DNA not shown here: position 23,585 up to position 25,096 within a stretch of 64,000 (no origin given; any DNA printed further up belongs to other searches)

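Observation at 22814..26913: GDP-mannose-derived 3,6-dideoxyhexose (colitose-like) cassette: Gmd + His-variant DegT enzyme + Fcl/ColC + extra SDR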

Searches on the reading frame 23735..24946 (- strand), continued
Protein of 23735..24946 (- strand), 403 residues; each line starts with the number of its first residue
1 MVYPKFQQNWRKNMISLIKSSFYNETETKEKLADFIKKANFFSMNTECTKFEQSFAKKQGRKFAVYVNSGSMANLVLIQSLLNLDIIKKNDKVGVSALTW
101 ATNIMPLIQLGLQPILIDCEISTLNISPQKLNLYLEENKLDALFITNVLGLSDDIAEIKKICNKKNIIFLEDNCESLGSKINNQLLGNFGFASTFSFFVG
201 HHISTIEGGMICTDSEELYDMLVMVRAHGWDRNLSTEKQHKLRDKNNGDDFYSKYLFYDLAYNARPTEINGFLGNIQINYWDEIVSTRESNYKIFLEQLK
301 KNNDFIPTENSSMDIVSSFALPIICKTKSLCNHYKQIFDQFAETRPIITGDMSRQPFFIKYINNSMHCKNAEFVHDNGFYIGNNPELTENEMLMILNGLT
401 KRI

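Call 15: find_encoding_contigs(protein=P0057, flank=7000, max_places=2)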
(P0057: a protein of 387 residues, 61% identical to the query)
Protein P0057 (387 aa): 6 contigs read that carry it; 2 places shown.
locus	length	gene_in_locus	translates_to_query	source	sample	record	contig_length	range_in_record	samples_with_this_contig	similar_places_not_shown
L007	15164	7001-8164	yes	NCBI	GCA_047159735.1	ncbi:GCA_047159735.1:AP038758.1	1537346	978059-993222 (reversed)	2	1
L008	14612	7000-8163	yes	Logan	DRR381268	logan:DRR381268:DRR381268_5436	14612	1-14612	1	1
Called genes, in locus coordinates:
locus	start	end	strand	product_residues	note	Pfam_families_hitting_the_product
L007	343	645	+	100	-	-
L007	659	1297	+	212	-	-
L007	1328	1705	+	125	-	-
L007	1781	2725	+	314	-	PF01073:3Beta_HSD, PF01370:Epimerase, PF02719:Polysacc_synt_2 (faint), PF04321:RmlD_sub_bind, PF07993:NAD_binding_4 (faint), PF16363:GDP_Man_Dehyd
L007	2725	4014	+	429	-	PF02737:3HCDH_N (faint), PF03721:UDPG_MGDP_dh_N, PF00984:UDPG_MGDP_dh, PF03720:UDPG_MGDP_dh_C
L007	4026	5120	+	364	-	PF13439:Glyco_transf_4, PF13579:Glyco_trans_4_4, PF20706:GT4-conflict, PF00534:Glycos_transf_1, PF13692:Glyco_trans_1_4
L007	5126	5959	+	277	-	PF00535:Glycos_transf_2, PF10111:Glyco_tranf_2_2 (faint), PF13641:Glyco_tranf_2_3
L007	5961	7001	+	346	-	PF01370:Epimerase, PF04321:RmlD_sub_bind (weak), PF16363:GDP_Man_Dehyd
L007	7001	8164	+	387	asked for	PF01041:DegT_DnrJ_EryC1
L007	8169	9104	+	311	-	PF01370:Epimerase, PF04321:RmlD_sub_bind (weak), PF16363:GDP_Man_Dehyd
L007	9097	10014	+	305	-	PF00534:Glycos_transf_1, PF13692:Glyco_trans_1_4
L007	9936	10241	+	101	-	PF00534:Glycos_transf_1 (weak)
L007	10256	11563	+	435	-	PF01467:CTP_transf_like, PF13714:PEP_mutase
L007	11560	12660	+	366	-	PF02776:TPP_enzyme_N (weak), PF02775:TPP_enzyme_C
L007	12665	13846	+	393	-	PF00465:Fe-ADH, PF13685:Fe-ADH_2 (weak), PF25137:ADH_Fe_C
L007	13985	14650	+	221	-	PF01066:CDP-OH_P_transf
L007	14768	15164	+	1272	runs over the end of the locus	PF02018:CBM_4_9 (faint)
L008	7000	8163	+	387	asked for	PF01041:DegT_DnrJ_EryC1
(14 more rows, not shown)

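Call 16: find_encoding_contigs(protein=P0041, flank=7000, max_places=2)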
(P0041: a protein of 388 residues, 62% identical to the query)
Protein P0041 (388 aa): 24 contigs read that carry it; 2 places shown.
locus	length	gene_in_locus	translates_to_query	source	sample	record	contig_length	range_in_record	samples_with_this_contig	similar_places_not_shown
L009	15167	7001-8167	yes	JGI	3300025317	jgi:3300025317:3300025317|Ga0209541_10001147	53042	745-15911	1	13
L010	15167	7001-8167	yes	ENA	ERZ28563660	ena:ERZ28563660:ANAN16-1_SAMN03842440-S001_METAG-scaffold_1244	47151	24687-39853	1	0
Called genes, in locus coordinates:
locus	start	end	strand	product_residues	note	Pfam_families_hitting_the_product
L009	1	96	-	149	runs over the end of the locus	-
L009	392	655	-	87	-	PF00076:RRM_1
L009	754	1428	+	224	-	PF00265:TK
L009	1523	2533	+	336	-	PF00180:Iso_dh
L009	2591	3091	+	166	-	PF10648:Gmad2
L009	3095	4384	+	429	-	PF13660:DUF4147, PF05161:MOFRL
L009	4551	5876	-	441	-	PF02397:Bac_transf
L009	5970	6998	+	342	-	PF01370:Epimerase, PF04321:RmlD_sub_bind (weak), PF16363:GDP_Man_Dehyd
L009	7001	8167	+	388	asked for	PF01041:DegT_DnrJ_EryC1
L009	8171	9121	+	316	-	PF01370:Epimerase, PF02719:Polysacc_synt_2 (faint), PF04321:RmlD_sub_bind, PF16363:GDP_Man_Dehyd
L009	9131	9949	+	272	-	PF01061:ABC2_membrane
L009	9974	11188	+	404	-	PF00005:ABC_tran, PF13304:AAA_21 (faint), PF14524:Wzt_C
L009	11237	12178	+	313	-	-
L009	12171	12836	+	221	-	-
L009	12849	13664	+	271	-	-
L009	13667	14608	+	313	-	PF00535:Glycos_transf_2, PF10111:Glyco_tranf_2_2, PF13641:Glyco_tranf_2_3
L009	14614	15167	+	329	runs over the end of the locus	PF00535:Glycos_transf_2, PF10111:Glyco_tranf_2_2, PF13641:Glyco_tranf_2_3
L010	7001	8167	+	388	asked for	PF01041:DegT_DnrJ_EryC1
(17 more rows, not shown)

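Call 17: find_encoding_contigs(protein=P0050, flank=7000, max_places=2)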
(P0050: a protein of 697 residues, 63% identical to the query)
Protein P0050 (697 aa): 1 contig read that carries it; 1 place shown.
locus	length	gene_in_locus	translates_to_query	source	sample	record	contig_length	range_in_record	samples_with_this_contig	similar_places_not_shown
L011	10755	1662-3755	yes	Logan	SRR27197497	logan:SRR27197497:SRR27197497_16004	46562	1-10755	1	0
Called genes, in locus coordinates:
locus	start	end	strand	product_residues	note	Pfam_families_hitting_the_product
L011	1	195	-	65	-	?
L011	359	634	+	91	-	PF12728:HTH_17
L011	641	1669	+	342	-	PF01370:Epimerase, PF02719:Polysacc_synt_2 (faint), PF04321:RmlD_sub_bind, PF16363:GDP_Man_Dehyd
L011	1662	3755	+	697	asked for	PF01041:DegT_DnrJ_EryC1, PF04321:RmlD_sub_bind, PF01370:Epimerase, PF16363:GDP_Man_Dehyd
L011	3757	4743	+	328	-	-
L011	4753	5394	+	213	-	PF13578:Methyltransf_24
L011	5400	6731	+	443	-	PF01943:Polysacc_synt, PF13440:Polysacc_synt_3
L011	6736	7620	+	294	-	-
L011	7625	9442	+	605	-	PF00483:NTP_transferase, PF12804:NTP_transf_3, PF01073:3Beta_HSD, PF01370:Epimerase, PF02719:Polysacc_synt_2, PF04321:RmlD_sub_bind, PF07993:NAD_binding_4, PF16363:GDP_Man_Dehyd, +1 more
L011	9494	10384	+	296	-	-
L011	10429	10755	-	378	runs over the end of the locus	PF13489:Methyltransf_23, PF07021:MetW, PF08241:Methyltransf_11, PF08242:Methyltransf_12 (weak), PF13649:Methyltransf_25 (weak), PF13847:Methyltransf_31 (weak), PF08484:Methyltransf_14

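Call 21: find_encoding_contigs(protein=P0002, flank=7000, max_places=1)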
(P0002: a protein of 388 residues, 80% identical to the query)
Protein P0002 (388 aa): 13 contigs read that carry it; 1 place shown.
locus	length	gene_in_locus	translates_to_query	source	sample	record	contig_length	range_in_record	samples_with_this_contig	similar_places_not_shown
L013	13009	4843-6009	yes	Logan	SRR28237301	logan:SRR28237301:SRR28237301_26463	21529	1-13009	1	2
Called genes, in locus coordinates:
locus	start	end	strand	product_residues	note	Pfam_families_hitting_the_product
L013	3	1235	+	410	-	?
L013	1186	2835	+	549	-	-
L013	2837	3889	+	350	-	PF01370:Epimerase, PF04321:RmlD_sub_bind (weak), PF16363:GDP_Man_Dehyd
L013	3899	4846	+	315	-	PF01370:Epimerase, PF02719:Polysacc_synt_2 (weak), PF04321:RmlD_sub_bind (weak), PF16363:GDP_Man_Dehyd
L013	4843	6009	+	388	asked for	PF01041:DegT_DnrJ_EryC1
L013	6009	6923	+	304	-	PF01073:3Beta_HSD, PF01370:Epimerase, PF04321:RmlD_sub_bind, PF16363:GDP_Man_Dehyd, PF07993:NAD_binding_4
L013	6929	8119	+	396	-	PF00534:Glycos_transf_1, PF13692:Glyco_trans_1_4, PF13524:Glyco_trans_1_2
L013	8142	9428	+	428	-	PF01943:Polysacc_synt, PF13440:Polysacc_synt_3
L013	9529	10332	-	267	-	PF13641:Glyco_tranf_2_3, PF00535:Glycos_transf_2, PF10111:Glyco_tranf_2_2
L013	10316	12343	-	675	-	PF13231:PMT_2 (weak)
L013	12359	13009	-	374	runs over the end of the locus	PF00535:Glycos_transf_2, PF04138:GtrA_DPMS_TM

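Call 22: find_encoding_contigs(protein=P0006, flank=7000, max_places=1)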
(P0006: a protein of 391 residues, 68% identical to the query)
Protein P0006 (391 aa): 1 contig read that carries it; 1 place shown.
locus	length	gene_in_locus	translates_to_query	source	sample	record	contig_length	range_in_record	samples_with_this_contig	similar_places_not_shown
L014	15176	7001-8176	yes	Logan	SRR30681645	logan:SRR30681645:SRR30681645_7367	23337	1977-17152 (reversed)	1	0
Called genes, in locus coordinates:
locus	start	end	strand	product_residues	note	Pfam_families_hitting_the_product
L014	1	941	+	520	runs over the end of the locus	PF02310:B12-binding, PF04055:Radical_SAM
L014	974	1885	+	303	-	PF13641:Glyco_tranf_2_3 (weak), PF00535:Glycos_transf_2, PF10111:Glyco_tranf_2_2 (weak)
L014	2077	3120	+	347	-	PF01370:Epimerase, PF04321:RmlD_sub_bind, PF16363:GDP_Man_Dehyd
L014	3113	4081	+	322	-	PF04321:RmlD_sub_bind, PF01370:Epimerase, PF16363:GDP_Man_Dehyd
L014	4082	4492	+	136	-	-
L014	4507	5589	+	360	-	PF00266:Aminotran_5 (weak), PF01041:DegT_DnrJ_EryC1, PF00155:Aminotran_1_2 (weak), PF01053:Cys_Met_Meta_PP (faint), PF01212:Beta_elim_lyase (weak)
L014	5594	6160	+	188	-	PF00132:Hexapep (weak)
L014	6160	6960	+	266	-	-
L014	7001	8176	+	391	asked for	PF01041:DegT_DnrJ_EryC1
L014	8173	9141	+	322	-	PF01073:3Beta_HSD, PF01370:Epimerase, PF16363:GDP_Man_Dehyd, PF07993:NAD_binding_4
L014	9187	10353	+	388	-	PF00534:Glycos_transf_1, PF13692:Glyco_trans_1_4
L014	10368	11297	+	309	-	PF20102:DUF6492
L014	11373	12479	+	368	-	PF01041:DegT_DnrJ_EryC1, PF01212:Beta_elim_lyase (faint), PF01053:Cys_Met_Meta_PP (weak)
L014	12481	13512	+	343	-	PF01408:GFO_IDH_MocA, PF02894:GFO_IDH_MocA_C, PF22725:GFO_IDH_MocA_C3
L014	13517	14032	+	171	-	PF25084:LbH_EIF2B, PF25087:GMPPB_C (faint), PF00132:Hexapep, PF14602:Hexapep_2 (weak)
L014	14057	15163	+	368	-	PF02350:Epimerase_2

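Call 23: find_encoding_contigs(protein=P0007, flank=7000, max_places=1)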
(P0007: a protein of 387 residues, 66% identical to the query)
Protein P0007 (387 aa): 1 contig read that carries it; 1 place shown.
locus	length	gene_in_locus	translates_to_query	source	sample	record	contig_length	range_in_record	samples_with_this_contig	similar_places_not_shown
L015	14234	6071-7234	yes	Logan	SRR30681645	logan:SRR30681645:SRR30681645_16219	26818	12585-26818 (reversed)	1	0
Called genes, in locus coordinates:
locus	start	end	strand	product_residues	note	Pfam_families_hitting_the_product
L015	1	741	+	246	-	?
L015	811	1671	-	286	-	PF01370:Epimerase, PF04321:RmlD_sub_bind, PF01073:3Beta_HSD, PF02719:Polysacc_synt_2, PF16363:GDP_Man_Dehyd, PF07993:NAD_binding_4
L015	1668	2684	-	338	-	PF01073:3Beta_HSD, PF01370:Epimerase, PF02719:Polysacc_synt_2, PF04321:RmlD_sub_bind, PF07993:NAD_binding_4, PF13460:NAD_binding_10, PF16363:GDP_Man_Dehyd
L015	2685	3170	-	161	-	PF00908:dTDP_sugar_isom, PF14667:Polysacc_synt_C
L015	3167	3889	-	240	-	PF00483:NTP_transferase, PF12804:NTP_transf_3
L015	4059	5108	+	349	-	PF01370:Epimerase, PF04321:RmlD_sub_bind, PF16363:GDP_Man_Dehyd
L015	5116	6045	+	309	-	PF01370:Epimerase, PF04321:RmlD_sub_bind (faint), PF16363:GDP_Man_Dehyd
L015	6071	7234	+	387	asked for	PF01041:DegT_DnrJ_EryC1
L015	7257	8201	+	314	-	PF01370:Epimerase, PF04321:RmlD_sub_bind, PF01073:3Beta_HSD, PF16363:GDP_Man_Dehyd, PF07993:NAD_binding_4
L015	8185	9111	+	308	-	PF20102:DUF6492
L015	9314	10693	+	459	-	PF01943:Polysacc_synt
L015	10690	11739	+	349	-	PF00535:Glycos_transf_2, PF10111:Glyco_tranf_2_2, PF13641:Glyco_tranf_2_3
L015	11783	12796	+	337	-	PF00535:Glycos_transf_2, PF10111:Glyco_tranf_2_2, PF13641:Glyco_tranf_2_3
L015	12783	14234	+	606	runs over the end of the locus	PF00535:Glycos_transf_2, PF10111:Glyco_tranf_2_2 (weak), PF20102:DUF6492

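Call 47: search_solved_structures(query=window:23735-24907:-, max_evalue=1e-25, show_alignments=5)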
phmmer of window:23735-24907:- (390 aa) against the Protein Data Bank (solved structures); distinct sequences matched with E-value up to 1e-25: 7.
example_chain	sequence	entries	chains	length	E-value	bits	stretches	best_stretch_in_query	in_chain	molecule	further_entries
2gms_A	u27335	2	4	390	1.9e-66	227.7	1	18-372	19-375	Putative pyridoxamine 5-phosphate-dependent dehydrase, Wbdk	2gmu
3b8x_A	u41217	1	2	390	2.3e-65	224.1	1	18-372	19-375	Pyridoxamine 5-phosphate-dependent dehydrase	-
2r0t_A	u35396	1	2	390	3.6e-65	223.5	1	18-372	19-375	Pyridoxamine 5-phosphate-dependent dehydrase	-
3gr9_A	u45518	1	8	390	4.4e-65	223.2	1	18-372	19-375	ColD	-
3bcx_A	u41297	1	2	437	1.7e-39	139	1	37-380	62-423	CDP-6-deoxy-L-threo-D-glycero-4-hexulose-3-dehydrase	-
3bb8_A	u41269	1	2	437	3e-38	134.9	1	37-380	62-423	CDP-4-keto-6-deoxy-D-glucose-3-dehydrase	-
9wvy_A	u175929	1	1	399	1.6e-29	106.2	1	29-275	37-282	Putative NDP-4-keto-6-deoxyglucose-3-dehydratase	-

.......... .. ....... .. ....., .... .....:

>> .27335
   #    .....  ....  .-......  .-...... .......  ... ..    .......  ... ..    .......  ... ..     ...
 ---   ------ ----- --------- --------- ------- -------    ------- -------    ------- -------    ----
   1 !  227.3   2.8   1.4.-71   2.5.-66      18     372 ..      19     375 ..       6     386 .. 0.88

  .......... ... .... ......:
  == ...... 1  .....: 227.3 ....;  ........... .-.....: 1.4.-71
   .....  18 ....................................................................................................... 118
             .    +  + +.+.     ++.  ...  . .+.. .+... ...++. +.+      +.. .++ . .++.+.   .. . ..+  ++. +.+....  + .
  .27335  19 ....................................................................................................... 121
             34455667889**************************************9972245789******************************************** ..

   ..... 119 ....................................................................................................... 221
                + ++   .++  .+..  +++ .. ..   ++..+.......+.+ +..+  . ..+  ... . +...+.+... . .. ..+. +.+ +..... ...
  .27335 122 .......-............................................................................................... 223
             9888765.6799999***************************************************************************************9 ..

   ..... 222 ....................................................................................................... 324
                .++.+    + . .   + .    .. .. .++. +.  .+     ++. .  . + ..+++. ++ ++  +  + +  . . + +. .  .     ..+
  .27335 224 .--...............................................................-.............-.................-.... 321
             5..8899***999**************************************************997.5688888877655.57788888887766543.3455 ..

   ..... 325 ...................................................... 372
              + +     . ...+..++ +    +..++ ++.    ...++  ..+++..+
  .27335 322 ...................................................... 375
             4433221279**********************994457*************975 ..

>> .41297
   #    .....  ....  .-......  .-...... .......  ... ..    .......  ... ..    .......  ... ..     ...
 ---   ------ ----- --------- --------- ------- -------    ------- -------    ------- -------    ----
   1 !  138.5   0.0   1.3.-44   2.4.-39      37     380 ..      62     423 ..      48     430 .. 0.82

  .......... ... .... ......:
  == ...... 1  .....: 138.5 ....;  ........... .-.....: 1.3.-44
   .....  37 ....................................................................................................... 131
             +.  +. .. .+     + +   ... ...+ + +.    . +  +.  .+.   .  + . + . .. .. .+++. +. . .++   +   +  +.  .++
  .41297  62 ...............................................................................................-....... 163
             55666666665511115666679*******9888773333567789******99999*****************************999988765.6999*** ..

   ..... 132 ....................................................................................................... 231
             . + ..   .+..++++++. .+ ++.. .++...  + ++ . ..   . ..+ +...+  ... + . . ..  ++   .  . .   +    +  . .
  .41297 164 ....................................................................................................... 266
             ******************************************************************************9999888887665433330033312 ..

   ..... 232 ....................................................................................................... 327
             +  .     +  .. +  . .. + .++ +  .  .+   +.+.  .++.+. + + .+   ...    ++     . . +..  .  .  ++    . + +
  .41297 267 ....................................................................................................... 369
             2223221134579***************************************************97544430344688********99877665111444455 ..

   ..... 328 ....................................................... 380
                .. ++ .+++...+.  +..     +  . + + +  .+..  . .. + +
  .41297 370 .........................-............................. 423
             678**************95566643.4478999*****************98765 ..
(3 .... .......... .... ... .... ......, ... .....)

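Call 57: search_protein_families(library=ncbifam, proteins=[L007:8169-9104:+, L009:8171-9121:+, L015:5116-6045:+, L014:3113-4081:+], max_evalue=1e-30)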
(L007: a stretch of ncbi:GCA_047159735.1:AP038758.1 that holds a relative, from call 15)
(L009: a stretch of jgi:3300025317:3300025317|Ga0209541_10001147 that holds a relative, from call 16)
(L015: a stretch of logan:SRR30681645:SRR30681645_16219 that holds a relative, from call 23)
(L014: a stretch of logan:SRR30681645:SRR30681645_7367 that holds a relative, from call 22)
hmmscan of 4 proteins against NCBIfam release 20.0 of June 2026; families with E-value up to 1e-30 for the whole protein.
L007:8169-9104:+ (311 aa): 1 family
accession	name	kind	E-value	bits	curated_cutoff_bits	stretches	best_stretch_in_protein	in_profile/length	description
NF047922.1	GDPFucSynFcl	equivalog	1e-137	458.7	500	1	5-309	2-305/308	GDP-L-fucose synthase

L009:8171-9121:+ (316 aa): 1 family
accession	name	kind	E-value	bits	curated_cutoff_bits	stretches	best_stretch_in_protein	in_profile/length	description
NF047922.1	GDPFucSynFcl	equivalog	6e-139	462.7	500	1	5-309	2-305/308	GDP-L-fucose synthase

L015:5116-6045:+ (309 aa): 1 family
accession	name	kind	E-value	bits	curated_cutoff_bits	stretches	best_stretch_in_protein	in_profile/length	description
NF047922.1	GDPFucSynFcl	equivalog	2.1e-146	487.2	500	1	4-308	2-305/308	GDP-L-fucose synthase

L014:3113-4081:+ (322 aa): 1 family
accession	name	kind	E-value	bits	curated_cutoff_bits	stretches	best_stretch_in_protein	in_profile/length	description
NF047922.1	GDPFucSynFcl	equivalog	1e-76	258.4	500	1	9-313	2-304/308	GDP-L-fucose synthase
